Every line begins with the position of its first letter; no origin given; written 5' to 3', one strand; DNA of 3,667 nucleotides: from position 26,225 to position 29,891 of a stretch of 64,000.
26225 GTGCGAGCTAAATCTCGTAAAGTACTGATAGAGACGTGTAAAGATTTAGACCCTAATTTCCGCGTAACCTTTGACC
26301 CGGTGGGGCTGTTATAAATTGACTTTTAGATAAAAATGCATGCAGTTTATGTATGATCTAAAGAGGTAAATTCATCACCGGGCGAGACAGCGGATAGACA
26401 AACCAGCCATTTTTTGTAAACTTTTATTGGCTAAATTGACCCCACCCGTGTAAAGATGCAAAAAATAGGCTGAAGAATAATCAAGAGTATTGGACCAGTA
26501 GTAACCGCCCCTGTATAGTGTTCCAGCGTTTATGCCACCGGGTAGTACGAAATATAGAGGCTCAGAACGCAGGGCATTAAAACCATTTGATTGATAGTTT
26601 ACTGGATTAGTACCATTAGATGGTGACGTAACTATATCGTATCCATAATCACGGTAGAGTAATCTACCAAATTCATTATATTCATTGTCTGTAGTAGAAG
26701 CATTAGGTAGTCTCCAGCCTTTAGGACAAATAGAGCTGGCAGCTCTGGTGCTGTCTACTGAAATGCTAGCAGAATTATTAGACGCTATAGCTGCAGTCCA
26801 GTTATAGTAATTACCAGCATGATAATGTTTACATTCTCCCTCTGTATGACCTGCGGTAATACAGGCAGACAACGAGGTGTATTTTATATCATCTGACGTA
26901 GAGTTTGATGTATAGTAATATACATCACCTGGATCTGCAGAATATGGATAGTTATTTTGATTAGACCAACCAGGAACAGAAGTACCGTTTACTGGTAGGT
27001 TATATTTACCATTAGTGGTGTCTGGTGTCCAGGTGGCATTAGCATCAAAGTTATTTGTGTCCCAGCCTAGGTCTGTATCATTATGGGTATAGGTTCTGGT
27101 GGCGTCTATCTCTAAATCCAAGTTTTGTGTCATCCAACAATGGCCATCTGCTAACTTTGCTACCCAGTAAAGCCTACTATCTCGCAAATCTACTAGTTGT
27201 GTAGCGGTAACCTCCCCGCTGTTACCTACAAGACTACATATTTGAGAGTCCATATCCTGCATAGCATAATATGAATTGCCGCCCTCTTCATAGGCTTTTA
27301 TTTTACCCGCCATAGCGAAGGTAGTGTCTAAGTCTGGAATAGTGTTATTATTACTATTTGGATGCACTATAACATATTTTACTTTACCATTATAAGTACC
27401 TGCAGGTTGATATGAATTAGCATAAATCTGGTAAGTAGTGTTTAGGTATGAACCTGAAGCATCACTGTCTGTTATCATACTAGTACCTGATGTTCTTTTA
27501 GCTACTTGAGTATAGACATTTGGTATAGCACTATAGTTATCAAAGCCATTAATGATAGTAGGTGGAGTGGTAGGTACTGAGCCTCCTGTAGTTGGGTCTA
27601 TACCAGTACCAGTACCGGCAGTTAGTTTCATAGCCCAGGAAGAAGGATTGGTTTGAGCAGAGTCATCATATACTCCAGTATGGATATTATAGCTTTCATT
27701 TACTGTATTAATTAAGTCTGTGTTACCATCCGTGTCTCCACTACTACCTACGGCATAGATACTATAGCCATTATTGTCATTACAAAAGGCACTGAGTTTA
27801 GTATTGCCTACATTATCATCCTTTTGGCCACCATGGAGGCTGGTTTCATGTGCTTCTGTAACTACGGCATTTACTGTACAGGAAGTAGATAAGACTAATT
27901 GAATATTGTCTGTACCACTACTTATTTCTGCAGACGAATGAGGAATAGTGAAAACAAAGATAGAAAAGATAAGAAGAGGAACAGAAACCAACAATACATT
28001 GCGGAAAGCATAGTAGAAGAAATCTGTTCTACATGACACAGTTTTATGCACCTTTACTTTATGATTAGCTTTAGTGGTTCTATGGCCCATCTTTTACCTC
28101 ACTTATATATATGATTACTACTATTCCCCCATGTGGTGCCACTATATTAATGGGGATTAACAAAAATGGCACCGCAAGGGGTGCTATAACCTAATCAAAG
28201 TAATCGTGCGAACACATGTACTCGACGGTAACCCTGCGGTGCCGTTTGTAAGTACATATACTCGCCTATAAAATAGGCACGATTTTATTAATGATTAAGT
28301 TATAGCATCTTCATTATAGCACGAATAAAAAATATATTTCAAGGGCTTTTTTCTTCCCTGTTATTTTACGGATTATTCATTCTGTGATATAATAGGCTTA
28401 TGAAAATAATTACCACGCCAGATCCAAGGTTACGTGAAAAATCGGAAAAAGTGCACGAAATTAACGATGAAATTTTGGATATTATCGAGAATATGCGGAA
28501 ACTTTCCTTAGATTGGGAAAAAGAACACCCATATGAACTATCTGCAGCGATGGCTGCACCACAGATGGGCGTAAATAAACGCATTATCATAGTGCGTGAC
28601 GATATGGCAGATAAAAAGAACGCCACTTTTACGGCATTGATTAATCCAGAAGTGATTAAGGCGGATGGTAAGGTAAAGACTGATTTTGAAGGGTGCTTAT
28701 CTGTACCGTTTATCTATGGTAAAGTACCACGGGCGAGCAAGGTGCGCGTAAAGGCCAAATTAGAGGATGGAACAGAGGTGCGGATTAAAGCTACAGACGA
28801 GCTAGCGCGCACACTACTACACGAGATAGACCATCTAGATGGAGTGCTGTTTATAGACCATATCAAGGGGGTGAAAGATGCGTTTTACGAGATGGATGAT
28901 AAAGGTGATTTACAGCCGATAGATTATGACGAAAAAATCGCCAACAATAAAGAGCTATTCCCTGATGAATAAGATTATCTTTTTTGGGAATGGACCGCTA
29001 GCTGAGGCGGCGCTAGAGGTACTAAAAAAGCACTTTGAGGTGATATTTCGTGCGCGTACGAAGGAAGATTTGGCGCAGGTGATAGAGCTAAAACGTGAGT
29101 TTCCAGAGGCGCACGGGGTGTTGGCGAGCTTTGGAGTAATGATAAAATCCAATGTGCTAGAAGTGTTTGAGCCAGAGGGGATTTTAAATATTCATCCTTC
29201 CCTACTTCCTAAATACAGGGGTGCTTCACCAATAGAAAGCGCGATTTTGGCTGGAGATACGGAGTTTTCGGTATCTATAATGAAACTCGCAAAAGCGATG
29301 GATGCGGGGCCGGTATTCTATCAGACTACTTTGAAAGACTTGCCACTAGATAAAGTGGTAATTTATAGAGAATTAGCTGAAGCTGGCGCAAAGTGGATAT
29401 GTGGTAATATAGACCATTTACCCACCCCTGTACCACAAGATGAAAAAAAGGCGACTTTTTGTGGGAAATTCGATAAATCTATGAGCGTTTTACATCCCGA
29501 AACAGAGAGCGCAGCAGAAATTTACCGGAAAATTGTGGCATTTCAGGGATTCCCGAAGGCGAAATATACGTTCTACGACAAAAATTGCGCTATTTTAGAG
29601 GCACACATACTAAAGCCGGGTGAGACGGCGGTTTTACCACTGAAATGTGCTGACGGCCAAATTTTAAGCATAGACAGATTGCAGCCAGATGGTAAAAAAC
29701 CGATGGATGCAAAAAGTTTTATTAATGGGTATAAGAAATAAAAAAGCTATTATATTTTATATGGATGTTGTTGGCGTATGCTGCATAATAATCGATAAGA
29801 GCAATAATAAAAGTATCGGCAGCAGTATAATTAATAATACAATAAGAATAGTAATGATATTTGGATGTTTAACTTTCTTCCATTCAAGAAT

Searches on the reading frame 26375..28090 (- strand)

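Call 26: search_protein_families(library=pfam, proteins=[window:26375-28090:-], max_evalue=0.01)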
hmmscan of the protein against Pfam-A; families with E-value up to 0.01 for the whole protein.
window:26375-28090:- (571 aa): 1 family
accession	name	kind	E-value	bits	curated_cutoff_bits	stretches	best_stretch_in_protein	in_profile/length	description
PF09603.15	Fib_succ_major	-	0.00036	21.3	33.9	1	317-569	6-186/187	Fibrobacter succinogenes major domain (Fib_succ_major)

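Call 27: search_protein_families(library=ncbifam, proteins=[window:26375-28090:-], max_evalue=0.01)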
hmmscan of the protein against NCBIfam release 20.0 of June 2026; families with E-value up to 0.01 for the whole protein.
window:26375-28090:- (571 aa): 1 family
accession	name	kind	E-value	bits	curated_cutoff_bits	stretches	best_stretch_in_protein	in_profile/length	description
TIGR02145.1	Fib_succ_major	domain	2.3e-12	48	41.65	1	401-569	25-174/176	FISUMP domain-containing protein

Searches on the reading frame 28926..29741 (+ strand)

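Call 65: search_protein_families(library=pfam, proteins=[window:28926-29741:+], max_evalue=0.001)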
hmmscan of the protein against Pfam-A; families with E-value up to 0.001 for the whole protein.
window:28926-29741:+ (271 aa): 2 families
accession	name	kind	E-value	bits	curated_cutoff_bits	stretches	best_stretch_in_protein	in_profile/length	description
PF00551.24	Formyl_trans_N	-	7.3e-20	71.9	26.1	1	41-157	61-176/181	Formyl transferase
PF02911.23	Formyl_trans_C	-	1.1e-10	42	21.1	1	194-269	13-99/100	Formyl transferase, C-terminal domain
